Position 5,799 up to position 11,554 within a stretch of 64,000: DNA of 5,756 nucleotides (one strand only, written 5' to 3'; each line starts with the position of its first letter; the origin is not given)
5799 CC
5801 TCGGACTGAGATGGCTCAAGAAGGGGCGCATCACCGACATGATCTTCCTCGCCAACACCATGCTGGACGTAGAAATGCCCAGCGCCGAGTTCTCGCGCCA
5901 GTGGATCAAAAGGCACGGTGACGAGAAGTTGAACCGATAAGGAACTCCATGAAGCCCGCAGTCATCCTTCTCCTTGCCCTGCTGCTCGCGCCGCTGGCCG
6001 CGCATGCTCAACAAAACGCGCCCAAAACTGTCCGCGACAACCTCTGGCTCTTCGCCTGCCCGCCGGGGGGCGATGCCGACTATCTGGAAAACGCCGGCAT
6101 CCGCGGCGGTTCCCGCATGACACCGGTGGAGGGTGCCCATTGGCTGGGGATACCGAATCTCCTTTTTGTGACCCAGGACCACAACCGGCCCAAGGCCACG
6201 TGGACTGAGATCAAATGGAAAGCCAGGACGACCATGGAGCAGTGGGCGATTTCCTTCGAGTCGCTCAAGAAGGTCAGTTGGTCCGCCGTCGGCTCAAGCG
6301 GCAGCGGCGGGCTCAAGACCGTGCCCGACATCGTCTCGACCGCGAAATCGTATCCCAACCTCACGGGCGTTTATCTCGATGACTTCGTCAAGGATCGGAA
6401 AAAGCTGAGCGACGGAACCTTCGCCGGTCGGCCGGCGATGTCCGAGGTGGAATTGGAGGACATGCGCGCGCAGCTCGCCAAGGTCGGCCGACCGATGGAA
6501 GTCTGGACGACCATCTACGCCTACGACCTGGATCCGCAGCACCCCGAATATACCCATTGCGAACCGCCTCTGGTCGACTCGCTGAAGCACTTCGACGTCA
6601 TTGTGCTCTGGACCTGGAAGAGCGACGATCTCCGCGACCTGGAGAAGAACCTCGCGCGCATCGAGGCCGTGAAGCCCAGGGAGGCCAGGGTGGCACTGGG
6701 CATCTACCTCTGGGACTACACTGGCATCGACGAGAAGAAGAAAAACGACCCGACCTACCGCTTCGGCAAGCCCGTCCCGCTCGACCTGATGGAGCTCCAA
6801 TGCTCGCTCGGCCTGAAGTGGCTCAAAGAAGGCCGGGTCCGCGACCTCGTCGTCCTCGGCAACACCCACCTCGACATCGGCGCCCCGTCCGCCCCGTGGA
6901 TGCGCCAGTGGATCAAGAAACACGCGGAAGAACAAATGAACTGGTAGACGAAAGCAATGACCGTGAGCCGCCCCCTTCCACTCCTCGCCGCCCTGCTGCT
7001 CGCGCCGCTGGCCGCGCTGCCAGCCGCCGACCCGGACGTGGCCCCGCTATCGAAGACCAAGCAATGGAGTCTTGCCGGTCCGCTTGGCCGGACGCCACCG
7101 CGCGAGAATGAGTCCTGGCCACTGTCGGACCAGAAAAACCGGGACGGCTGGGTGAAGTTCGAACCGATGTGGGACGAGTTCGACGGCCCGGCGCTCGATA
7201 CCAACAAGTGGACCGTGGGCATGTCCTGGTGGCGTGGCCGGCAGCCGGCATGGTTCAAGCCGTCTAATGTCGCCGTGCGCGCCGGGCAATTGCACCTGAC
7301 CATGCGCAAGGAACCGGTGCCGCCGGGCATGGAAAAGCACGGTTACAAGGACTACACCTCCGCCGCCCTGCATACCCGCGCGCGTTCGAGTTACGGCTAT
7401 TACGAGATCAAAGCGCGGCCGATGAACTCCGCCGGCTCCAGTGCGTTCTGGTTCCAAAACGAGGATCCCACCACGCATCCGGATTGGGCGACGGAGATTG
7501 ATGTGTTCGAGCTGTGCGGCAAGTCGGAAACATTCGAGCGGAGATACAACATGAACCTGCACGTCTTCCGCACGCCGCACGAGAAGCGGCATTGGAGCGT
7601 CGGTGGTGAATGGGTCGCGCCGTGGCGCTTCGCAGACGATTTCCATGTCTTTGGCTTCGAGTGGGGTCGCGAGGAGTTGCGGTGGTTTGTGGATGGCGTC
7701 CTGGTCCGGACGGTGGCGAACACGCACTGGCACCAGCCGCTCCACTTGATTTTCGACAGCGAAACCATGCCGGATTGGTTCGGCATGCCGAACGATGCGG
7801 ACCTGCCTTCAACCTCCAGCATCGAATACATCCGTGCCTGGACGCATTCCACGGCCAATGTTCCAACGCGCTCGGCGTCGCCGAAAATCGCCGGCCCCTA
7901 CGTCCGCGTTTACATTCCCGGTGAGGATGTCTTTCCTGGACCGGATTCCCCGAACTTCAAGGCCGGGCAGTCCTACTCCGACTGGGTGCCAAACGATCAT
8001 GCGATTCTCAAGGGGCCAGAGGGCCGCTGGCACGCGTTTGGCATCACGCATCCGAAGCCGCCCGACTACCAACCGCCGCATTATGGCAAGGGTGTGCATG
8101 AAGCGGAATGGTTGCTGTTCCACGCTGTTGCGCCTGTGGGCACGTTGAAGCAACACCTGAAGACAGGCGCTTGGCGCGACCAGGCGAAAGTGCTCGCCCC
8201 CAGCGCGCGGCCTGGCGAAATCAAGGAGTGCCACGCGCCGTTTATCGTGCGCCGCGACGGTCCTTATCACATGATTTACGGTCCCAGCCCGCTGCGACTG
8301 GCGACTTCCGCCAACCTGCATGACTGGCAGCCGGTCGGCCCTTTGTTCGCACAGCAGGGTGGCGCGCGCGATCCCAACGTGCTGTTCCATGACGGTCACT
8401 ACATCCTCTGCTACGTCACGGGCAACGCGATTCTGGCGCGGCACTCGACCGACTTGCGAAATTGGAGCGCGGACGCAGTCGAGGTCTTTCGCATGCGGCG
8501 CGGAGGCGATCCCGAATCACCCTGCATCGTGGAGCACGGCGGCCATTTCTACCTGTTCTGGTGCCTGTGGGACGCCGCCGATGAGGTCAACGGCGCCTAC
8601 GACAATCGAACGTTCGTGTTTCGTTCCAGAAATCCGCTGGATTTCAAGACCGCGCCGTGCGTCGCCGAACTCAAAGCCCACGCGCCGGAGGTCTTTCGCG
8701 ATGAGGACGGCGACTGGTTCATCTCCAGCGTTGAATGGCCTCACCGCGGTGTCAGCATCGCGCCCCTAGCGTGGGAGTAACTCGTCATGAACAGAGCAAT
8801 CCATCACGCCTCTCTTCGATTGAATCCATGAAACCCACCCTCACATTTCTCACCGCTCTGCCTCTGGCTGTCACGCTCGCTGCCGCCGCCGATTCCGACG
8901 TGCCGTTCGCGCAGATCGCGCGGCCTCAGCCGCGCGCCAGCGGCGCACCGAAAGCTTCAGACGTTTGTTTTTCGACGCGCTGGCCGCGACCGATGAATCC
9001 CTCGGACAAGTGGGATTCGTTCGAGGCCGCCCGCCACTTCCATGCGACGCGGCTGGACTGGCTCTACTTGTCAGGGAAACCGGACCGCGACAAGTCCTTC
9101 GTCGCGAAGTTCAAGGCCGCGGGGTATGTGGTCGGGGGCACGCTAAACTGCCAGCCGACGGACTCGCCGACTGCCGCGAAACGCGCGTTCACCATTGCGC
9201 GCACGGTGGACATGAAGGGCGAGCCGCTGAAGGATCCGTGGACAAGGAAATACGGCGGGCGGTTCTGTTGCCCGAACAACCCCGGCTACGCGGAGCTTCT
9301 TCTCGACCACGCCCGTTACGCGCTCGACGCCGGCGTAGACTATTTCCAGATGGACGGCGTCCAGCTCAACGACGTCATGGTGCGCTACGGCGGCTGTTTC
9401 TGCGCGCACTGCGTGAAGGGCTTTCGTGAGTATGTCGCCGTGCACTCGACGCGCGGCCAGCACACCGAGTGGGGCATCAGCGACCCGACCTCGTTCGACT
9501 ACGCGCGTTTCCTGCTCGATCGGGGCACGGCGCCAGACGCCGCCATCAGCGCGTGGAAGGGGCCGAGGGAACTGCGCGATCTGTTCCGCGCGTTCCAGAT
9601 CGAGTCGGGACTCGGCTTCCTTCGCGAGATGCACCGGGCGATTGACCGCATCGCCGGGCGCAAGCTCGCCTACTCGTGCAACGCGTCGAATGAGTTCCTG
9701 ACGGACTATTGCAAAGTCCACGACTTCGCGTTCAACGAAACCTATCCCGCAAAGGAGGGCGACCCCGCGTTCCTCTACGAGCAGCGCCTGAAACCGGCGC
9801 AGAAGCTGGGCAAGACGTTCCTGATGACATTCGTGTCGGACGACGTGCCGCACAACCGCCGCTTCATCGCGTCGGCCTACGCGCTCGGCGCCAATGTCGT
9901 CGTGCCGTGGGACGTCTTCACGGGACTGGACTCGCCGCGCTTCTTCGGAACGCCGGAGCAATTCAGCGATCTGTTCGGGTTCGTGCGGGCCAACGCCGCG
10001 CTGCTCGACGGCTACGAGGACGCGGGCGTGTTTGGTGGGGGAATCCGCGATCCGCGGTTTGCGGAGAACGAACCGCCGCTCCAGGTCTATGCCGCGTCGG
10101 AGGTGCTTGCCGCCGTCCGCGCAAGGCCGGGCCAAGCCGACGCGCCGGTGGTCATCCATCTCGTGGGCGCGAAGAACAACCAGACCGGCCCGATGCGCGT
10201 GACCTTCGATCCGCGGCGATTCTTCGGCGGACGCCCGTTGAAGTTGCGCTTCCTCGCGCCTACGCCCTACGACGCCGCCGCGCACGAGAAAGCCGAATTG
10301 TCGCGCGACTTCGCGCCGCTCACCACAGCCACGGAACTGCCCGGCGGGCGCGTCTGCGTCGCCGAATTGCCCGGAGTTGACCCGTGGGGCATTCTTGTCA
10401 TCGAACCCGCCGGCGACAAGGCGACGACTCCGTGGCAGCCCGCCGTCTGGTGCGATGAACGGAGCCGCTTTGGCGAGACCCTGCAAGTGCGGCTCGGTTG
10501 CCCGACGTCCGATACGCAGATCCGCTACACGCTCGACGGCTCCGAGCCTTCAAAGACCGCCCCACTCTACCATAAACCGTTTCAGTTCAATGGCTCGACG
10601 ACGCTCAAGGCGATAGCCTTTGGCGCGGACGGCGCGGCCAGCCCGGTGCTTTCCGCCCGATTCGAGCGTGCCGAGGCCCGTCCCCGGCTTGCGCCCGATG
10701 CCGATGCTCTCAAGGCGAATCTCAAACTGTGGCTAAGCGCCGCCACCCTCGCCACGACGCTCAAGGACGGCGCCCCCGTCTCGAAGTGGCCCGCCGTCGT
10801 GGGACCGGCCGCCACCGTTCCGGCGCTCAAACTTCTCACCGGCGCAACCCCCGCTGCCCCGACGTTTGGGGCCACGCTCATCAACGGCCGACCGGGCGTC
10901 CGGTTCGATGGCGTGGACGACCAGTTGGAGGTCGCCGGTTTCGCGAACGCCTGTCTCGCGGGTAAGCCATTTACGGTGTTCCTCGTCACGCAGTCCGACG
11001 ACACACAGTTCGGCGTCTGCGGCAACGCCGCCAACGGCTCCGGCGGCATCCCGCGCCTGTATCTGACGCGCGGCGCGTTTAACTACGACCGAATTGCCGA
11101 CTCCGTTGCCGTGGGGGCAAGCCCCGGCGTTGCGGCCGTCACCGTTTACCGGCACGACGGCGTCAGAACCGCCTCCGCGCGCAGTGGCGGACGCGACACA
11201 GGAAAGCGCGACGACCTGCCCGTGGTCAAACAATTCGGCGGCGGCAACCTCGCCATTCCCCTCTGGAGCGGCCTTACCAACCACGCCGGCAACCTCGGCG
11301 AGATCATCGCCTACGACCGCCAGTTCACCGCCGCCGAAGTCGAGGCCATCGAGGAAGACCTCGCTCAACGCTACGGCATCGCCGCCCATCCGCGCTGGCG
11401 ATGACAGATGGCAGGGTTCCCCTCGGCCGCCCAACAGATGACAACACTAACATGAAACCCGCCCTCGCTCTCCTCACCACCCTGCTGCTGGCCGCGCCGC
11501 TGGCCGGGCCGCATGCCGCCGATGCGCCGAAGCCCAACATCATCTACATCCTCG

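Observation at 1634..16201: Nearly identical signal-peptide DNA cassette heading non-homologous genes, joined by ATGA stop-start overlaps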

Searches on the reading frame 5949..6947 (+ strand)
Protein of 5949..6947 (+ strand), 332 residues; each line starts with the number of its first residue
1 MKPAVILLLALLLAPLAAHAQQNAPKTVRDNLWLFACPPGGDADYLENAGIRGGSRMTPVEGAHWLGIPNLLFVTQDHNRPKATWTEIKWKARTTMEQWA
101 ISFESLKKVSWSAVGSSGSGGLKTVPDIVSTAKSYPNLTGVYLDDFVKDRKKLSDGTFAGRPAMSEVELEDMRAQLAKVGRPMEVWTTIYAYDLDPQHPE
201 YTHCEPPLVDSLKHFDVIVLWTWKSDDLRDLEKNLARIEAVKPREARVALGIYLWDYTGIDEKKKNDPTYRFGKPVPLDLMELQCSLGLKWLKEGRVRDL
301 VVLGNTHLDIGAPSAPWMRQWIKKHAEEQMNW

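Call 7: search_protein_families(library=pfam, proteins=[window:5949-6947:+], max_evalue=0.001)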
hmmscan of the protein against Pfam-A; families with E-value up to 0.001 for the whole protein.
window:5949-6947:+ (332 aa): 0 families

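Call 22: find_encoding_contigs(protein=window:5949-6947:+, flank=10000, max_places=6)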
Protein window:5949-6947:+ (332 aa): 6 contigs read that carry it; 6 places shown.
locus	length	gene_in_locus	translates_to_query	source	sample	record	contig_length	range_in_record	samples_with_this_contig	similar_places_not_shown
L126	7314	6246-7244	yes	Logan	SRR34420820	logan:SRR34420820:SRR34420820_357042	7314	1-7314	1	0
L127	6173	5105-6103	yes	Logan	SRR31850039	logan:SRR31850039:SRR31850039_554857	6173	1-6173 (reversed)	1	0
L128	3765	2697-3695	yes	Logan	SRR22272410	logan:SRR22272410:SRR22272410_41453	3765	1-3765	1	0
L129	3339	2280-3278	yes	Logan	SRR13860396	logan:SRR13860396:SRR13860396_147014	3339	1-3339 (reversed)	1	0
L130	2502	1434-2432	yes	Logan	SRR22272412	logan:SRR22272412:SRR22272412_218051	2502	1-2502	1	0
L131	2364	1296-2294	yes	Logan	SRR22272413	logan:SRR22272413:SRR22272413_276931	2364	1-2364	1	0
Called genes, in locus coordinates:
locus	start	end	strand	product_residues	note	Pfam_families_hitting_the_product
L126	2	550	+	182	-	?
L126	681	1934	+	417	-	PF13859:BNR_3, PF13088:BNR_2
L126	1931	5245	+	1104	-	PF19773:DUF6259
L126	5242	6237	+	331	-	-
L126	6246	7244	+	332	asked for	-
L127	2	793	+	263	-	?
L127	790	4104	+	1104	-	PF19773:DUF6259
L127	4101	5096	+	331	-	-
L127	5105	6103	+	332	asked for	-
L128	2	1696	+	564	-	?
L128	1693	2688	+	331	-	-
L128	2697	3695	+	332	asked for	-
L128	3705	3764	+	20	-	?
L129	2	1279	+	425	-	?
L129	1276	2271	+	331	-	-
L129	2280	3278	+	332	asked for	-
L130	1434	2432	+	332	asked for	-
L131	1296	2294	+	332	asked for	-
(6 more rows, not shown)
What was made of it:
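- Checked: Independent gene calls on public contigs of the same organism give the same starts (1104, 331 and 332 aa; call 22).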

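Call 64: search_protein_families(library=ncbifam, proteins=[window:5949-6947:+], max_evalue=1)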
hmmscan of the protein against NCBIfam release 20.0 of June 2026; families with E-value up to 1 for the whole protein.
window:5949-6947:+ (332 aa): 0 families

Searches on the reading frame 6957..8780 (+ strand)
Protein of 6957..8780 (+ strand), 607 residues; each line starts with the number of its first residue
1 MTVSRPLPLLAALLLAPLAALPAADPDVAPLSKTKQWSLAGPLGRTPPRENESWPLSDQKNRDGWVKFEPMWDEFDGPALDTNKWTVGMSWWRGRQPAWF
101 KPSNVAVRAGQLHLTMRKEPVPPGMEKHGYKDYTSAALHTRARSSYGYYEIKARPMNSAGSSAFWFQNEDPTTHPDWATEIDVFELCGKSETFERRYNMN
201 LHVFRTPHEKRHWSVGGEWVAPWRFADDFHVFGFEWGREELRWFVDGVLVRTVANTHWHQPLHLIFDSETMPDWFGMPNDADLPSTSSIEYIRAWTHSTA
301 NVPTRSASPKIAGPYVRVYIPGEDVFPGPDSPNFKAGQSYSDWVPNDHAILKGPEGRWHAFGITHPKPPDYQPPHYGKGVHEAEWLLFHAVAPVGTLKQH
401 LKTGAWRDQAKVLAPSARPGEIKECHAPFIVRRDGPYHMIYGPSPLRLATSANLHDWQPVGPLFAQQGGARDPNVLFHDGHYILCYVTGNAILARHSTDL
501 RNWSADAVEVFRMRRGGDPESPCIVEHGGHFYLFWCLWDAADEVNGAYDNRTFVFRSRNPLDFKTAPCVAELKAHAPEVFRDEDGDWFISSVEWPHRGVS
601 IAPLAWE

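Call 7: search_protein_families(library=pfam, proteins=[window:6957-8780:+], max_evalue=0.001)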
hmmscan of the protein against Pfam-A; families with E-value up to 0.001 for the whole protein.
window:6957-8780:+ (607 aa): 2 families
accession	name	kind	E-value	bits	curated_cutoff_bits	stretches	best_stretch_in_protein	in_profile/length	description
PF00722.28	Glyco_hydro_16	-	8.4e-18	64.9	22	1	101-257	10-139/175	Glycosyl hydrolases family 16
PF04616.20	Glyco_hydro_43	-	1.6e-09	38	32.2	1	468-597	8-144/288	Glycosyl hydrolases family 43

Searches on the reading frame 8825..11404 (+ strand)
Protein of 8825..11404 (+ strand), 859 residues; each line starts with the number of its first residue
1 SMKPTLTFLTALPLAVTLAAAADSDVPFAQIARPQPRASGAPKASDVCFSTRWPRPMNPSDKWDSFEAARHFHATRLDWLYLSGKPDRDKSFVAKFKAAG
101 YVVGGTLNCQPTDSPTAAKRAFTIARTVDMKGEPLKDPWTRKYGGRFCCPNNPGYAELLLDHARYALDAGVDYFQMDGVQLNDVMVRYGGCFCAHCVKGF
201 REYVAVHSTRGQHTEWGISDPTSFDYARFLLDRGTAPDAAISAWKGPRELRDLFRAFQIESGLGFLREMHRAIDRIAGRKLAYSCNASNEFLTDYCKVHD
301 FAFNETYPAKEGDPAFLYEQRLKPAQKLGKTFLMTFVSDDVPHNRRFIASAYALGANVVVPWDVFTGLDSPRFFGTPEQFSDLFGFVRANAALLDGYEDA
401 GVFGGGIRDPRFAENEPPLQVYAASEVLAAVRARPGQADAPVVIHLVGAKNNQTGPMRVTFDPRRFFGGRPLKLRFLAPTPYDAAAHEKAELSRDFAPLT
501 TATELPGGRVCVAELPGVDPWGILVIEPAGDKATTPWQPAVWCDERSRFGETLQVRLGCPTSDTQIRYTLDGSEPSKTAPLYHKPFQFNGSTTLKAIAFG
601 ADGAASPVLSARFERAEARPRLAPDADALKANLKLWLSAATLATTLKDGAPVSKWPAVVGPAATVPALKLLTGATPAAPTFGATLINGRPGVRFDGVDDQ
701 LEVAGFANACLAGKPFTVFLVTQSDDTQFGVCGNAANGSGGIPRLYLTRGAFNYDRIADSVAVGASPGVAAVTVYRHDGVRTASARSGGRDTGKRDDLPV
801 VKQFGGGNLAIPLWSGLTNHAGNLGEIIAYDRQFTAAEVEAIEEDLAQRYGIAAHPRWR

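Call 7: search_protein_families(library=pfam, proteins=[window:8825-11404:+], max_evalue=0.001)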
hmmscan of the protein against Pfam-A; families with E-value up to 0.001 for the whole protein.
window:8825-11404:+ (859 aa): 2 families
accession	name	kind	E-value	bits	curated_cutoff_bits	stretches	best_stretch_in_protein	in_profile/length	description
PF13287.12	Fn3_assoc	-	5.9e-17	62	23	1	555-611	1-57/59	Fn3 associated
PF13290.12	CHB_HEX_C_1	-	1.5e-15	57.3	22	1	551-609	8-66/67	Chitobiase/beta-hexosaminidase C-terminal domain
